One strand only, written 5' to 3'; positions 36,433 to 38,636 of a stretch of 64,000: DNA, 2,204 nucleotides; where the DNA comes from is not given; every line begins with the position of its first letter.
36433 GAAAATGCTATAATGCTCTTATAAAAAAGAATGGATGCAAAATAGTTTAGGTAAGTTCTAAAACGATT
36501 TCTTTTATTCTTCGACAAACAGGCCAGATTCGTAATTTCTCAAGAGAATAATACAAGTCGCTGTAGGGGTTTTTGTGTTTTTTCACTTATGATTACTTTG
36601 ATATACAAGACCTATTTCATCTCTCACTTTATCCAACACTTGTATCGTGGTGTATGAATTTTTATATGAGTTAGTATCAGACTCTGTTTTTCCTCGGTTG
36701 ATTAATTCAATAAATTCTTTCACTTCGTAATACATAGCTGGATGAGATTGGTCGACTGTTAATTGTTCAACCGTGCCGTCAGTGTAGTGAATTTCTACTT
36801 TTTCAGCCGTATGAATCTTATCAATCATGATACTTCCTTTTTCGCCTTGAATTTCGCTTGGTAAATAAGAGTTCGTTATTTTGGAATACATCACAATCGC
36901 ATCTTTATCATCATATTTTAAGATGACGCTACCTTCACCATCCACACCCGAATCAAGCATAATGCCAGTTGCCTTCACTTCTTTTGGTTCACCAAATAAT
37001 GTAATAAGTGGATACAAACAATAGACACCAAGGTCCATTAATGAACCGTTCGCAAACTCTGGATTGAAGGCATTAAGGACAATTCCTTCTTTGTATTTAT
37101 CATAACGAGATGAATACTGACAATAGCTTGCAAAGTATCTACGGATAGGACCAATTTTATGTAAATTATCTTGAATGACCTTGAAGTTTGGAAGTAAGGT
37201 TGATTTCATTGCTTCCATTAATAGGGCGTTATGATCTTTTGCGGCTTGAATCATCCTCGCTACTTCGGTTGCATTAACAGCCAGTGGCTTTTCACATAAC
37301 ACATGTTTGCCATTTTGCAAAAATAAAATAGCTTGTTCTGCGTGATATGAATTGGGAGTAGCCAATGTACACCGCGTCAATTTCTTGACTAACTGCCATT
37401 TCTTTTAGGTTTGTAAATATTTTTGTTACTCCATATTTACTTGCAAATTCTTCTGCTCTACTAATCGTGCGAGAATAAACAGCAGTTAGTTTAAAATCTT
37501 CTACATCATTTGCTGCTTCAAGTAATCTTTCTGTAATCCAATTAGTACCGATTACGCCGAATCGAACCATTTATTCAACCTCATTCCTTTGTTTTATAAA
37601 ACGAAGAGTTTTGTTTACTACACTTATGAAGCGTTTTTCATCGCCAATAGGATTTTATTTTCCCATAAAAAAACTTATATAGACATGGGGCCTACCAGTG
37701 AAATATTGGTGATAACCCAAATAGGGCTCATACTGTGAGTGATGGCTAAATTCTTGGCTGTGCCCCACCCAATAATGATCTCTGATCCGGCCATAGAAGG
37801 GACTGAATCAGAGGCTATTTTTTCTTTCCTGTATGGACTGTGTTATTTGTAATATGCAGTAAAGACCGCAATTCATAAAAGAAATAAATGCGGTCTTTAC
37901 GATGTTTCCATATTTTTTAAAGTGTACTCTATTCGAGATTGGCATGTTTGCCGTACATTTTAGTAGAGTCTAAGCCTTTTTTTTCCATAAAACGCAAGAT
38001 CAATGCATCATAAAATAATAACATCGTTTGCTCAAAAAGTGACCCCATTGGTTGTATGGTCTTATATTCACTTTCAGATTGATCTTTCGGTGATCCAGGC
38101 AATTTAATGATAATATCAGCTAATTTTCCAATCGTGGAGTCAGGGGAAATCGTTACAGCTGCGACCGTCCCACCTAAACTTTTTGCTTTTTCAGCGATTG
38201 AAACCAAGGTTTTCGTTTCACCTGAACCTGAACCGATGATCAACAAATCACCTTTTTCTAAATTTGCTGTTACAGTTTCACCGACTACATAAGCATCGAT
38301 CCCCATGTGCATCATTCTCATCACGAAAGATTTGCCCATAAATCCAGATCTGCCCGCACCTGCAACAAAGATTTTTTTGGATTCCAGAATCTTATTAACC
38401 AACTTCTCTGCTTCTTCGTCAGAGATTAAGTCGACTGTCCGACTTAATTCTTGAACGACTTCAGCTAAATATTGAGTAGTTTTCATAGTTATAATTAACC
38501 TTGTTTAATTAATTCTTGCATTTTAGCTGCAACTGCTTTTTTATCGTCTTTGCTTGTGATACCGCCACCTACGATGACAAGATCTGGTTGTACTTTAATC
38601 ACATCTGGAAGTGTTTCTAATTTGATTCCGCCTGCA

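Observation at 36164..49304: Tn3-family transposon whose cargo is a complete cyclic RuMP formaldehyde-oxidation pathway (hxlR-hxlAB, zwf, gnd-like, pgi)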

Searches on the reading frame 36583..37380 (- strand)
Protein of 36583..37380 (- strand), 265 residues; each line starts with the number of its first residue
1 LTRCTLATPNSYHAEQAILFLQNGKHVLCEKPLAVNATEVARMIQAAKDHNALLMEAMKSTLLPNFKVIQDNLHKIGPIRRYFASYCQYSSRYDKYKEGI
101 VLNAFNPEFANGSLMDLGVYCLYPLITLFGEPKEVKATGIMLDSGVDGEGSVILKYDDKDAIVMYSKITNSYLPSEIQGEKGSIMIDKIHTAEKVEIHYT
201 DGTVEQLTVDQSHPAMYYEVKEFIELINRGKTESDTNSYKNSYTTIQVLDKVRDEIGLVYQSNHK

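Call 7: search_protein_families(library=pfam, proteins=[window:36583-37380:-])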
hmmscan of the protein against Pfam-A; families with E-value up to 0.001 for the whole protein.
window:36583-37380:- (265 aa): 3 families
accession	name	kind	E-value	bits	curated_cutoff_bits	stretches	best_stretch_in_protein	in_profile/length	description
PF01408.29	GFO_IDH_MocA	-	2.4e-12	48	24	1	6-56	68-118/120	Oxidoreductase family, NAD-binding Rossmann fold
PF22725.1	GFO_IDH_MocA_C3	-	7.1e-10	39.4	27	1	75-184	12-123/124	GFO/IDH/MocA C-terminal domain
PF02894.22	GFO_IDH_MocA_C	-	2.9e-08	34.2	22.9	1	106-232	35-173/218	Oxidoreductase family, C-terminal alpha/beta domain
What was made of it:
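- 36583..37570 (-): Gfo/Idh/MocA-family oxidoreductase. In this copy it is a pseudogene, caused by a 1-nt insertion near 37364. Pfam PF01408, PF22725 and PF02894 match across two frames (call 7).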

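Call 8: search_protein_families(library=ncbifam, proteins=[window:36583-37380:-])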
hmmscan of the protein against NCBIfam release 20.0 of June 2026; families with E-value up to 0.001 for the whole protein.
window:36583-37380:- (265 aa): 7 families
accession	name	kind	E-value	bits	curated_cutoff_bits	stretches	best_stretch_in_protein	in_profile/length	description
NF052479.1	LevoglcsnDh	equivalog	8e-14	51.1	650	1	6-91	79-166/386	levoglucosan dehydrogenase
NF041392.1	XylDh_Gfo6_Halo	equivalog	6e-13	48.3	350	1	6-227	88-315/350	D-xylose 1-dehydrogenase Gfo6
TIGR04380.1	myo_inos_iolG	equivalog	2.1e-10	40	355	1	6-58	70-122/330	inositol 2-dehydrogenase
NF040723.1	UDP-GlcNAcDh_Arch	equivalog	8.6e-10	38.6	450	1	5-55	65-115/302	UDP-N-acetylglucosamine 3-dehydrogenase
NF007574.0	PRK10206.1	equivalog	2.3e-07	30.2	352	1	8-201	73-265/345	oxidoreductase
NF008607.0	PRK11579.1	subfamily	9e-07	28.2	330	1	6-166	70-228/346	oxidoreductase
NF052679.1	InsChiInosDhIolG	equivalog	0.00052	19.1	540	1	11-53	77-119/343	bifunctional inositol 2-dehydrogenase/D-chiro-inositol 1-dehydrogenase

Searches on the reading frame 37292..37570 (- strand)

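Call 7: search_protein_families(library=pfam, proteins=[window:37292-37570:-])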
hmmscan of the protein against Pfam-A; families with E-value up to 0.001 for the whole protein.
window:37292-37570:- (92 aa): 1 family
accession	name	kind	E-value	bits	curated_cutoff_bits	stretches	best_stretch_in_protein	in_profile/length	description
PF01408.29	GFO_IDH_MocA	-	2.2e-12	48.1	24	1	2-72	1-71/120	Oxidoreductase family, NAD-binding Rossmann fold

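Call 8: search_protein_families(library=ncbifam, proteins=[window:37292-37570:-])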
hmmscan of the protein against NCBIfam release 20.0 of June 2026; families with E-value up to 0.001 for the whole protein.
window:37292-37570:- (92 aa): 3 families
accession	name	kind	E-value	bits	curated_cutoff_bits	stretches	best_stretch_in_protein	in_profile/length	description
TIGR04380.1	myo_inos_iolG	equivalog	2.5e-05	23.3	355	1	1-70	1-71/330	inositol 2-dehydrogenase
NF040723.1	UDP-GlcNAcDh_Arch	equivalog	8.1e-05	22.3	450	1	2-70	1-67/302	UDP-N-acetylglucosamine 3-dehydrogenase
NF041392.1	XylDh_Gfo6_Halo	equivalog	0.00028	19.8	350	1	2-70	17-89/350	D-xylose 1-dehydrogenase Gfo6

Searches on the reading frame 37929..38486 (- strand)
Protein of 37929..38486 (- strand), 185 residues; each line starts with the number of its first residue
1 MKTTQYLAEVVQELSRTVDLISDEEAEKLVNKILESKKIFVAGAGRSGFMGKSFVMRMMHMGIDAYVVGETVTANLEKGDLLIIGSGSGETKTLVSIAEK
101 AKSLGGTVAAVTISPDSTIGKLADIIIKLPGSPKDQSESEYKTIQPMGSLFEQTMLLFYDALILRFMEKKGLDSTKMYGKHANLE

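Call 7: search_protein_families(library=pfam, proteins=[window:37929-38486:-])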
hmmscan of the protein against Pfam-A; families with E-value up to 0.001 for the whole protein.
window:37929-38486:- (185 aa): 2 families
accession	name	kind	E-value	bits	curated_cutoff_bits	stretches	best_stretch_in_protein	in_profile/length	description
PF01380.27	SIS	-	2.1e-20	73.3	25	1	33-154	2-128/131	SIS domain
PF13580.11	SIS_2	-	2e-08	34.8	27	1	72-112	95-137/138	SIS domain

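Call 8: search_protein_families(library=ncbifam, proteins=[window:37929-38486:-])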
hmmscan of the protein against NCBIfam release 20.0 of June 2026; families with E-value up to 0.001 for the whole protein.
window:37929-38486:- (185 aa): 17 families
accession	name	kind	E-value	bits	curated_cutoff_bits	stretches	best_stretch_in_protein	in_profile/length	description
TIGR03127.2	RuMP_HxlB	equivalog_domain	5e-78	261.1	160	1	8-185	2-178/178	6-phospho-3-hexuloisomerase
NF041755.1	RuMP_HxlAB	equivalog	2.8e-56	191.1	500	1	6-185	216-391/391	bifunctional 3-hexulose-6-phosphate synthase/6-phospho-3-hexuloisomerase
NF012026.0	PRK15482.1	equivalog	8.8e-12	45.1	408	1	12-128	111-232/285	HTH-type transcriptional regulator MurR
NF008590.0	PRK11557.1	equivalog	2.9e-10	40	355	1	7-116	103-218/282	MurR/RpiR family transcriptional regulator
NF040776.2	AlsR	equivalog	5.7e-09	35.3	400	1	18-130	111-228/279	transcriptional repressor AlsR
TIGR00393.1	kpsF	subfamily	6.8e-09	35.7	203.7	1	38-174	2-137/268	KpsF/GutQ family sugar-phosphate isomerase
NF008458.0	PRK11337.1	equivalog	6.2e-08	31.9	378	1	11-130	116-240/293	MurR/RpiR family transcriptional regulator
NF008581.0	PRK11543.1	equivalog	8.3e-08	31.6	481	1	7-177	13-182/321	arabinose-5-phosphate isomerase GutQ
NF002805.0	PRK02947.1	subfamily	7.4e-07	28.6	135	1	74-112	103-141/247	sugar isomerase domain-containing protein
NF008451.0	PRK11302.1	subfamily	8.3e-07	28.7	296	1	8-130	100-226/286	transcriptional regulator HexR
NF008141.0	PRK10892.1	equivalog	1.5e-06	27.7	505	1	17-128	29-146/328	arabinose-5-phosphate isomerase KdsD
NF009222.0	PRK12570.1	subfamily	1.1e-05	24.5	255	1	74-129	134-189/307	N-acetylmuramic acid 6-phosphate etherase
NF001484.0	PRK00331.1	subfamily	2e-05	23.2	381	1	23-129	270-384/601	isomerizing glutamine--fructose-6-phosphate transaminase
NF010701.0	PRK14101.1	equivalog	3.1e-05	22.4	920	1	18-129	450-565/638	bifunctional transcriptional regulator/glucokinase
NF006422.0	PRK08674.1-1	subfamily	3.2e-05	23.5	317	1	24-112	13-98/302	bifunctional phosphoglucose/phosphomannose isomerase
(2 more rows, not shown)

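Call 73: find_encoding_contigs(protein=window:37929-38486:-, flank=6000, max_places=10)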
Protein window:37929-38486:- (185 aa): 22 contigs read that carry it; 10 places shown.
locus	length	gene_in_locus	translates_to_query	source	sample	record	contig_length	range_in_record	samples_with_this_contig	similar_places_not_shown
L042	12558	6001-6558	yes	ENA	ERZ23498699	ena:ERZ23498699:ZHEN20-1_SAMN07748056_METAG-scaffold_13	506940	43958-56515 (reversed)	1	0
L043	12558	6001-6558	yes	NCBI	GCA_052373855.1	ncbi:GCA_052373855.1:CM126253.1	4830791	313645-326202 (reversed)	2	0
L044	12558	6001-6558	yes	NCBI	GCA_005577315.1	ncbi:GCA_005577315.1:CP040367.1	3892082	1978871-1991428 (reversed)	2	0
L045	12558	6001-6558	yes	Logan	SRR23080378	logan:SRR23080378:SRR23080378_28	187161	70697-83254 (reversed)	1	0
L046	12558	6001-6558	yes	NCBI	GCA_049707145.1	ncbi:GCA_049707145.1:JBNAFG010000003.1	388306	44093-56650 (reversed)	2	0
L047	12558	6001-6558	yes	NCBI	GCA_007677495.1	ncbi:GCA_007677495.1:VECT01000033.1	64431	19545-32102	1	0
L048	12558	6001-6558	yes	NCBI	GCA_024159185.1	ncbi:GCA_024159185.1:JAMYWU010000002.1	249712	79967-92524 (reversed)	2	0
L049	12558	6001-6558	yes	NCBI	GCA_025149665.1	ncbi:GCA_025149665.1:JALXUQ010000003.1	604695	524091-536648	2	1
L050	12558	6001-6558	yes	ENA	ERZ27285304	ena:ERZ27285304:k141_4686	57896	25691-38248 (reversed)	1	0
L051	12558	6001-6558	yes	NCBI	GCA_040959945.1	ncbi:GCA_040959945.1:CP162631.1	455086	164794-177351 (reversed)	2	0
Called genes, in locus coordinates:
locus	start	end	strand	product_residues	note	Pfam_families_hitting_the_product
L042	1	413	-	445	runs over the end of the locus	PF00342:PGI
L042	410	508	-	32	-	-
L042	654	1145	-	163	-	-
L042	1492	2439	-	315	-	PF01210:NAD_Gly3P_dh_N (faint), PF03446:NAD_binding_2, PF03807:F420_oxidored (weak), PF00393:6PGD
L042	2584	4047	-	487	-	PF00479:G6PD_N, PF02781:G6PD_C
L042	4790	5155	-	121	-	PF01638:HxlR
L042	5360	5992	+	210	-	PF00215:OMPdecase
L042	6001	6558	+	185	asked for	PF01380:SIS, PF13580:SIS_2 (weak)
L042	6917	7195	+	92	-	PF01408:GFO_IDH_MocA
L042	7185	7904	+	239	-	PF02894:GFO_IDH_MocA_C, PF22725:GFO_IDH_MocA_C3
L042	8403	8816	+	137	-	-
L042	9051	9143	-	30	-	-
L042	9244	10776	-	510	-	PF18623:TnsE_C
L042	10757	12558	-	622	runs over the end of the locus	PF06527:TniQ, PF15978:TnsD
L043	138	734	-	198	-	PF00440:TetR_N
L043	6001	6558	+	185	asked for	PF01380:SIS, PF13580:SIS_2 (weak)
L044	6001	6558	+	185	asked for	PF01380:SIS, PF13580:SIS_2 (weak)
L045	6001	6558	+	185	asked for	PF01380:SIS, PF13580:SIS_2 (weak)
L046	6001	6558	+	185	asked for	PF01380:SIS, PF13580:SIS_2 (weak)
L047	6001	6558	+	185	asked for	PF01380:SIS, PF13580:SIS_2 (weak)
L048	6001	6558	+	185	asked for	PF01380:SIS, PF13580:SIS_2 (weak)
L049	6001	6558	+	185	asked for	PF01380:SIS, PF13580:SIS_2 (weak)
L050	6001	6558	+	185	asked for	PF01380:SIS, PF13580:SIS_2 (weak)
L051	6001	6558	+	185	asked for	PF01380:SIS, PF13580:SIS_2 (weak)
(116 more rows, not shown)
